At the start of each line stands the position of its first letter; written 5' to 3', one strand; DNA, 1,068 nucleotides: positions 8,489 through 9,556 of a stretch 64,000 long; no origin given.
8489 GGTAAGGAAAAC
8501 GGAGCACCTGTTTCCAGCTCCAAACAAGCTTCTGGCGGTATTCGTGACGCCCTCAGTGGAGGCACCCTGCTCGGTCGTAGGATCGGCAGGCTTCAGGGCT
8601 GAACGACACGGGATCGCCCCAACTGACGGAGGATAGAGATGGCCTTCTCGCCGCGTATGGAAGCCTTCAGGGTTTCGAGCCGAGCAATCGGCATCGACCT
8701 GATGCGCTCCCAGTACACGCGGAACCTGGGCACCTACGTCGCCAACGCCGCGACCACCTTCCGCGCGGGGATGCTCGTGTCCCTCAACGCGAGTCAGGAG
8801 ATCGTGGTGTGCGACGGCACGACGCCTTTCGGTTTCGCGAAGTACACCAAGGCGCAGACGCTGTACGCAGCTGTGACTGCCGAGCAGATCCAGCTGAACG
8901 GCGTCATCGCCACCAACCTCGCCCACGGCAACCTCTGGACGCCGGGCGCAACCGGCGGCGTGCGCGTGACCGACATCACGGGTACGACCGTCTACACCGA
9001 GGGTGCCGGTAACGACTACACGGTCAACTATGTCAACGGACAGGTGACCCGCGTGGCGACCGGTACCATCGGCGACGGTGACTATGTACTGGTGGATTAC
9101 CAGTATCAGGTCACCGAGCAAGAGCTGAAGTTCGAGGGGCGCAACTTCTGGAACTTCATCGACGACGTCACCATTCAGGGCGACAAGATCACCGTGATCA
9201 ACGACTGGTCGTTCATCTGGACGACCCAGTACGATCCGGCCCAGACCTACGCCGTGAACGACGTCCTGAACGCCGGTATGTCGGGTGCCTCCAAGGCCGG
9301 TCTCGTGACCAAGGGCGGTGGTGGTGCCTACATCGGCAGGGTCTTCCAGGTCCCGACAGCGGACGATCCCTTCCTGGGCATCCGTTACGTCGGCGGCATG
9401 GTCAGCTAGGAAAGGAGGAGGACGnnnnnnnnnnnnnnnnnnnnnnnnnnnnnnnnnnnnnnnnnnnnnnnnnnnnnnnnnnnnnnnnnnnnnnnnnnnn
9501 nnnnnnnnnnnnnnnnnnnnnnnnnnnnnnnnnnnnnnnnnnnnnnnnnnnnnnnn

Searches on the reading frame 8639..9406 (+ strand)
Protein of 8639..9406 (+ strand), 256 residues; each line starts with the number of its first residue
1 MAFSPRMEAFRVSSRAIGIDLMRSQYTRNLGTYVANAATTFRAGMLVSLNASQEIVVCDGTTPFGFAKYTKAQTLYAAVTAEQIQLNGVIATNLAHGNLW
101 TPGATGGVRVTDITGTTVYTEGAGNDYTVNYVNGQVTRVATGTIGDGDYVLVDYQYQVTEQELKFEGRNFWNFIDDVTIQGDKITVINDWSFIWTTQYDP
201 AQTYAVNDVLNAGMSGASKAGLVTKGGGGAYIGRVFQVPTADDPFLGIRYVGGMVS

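Call 22: search_protein_families(library=phrogs, proteins=[window:8639-9406:+], max_evalue=0.001)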
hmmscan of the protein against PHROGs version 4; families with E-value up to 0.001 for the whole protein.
window:8639-9406:+ (256 aa): 1 family
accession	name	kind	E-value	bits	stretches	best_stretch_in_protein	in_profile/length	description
phrog_18315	-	unknown function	1.9e-07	30.4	1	79-159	731-805/918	-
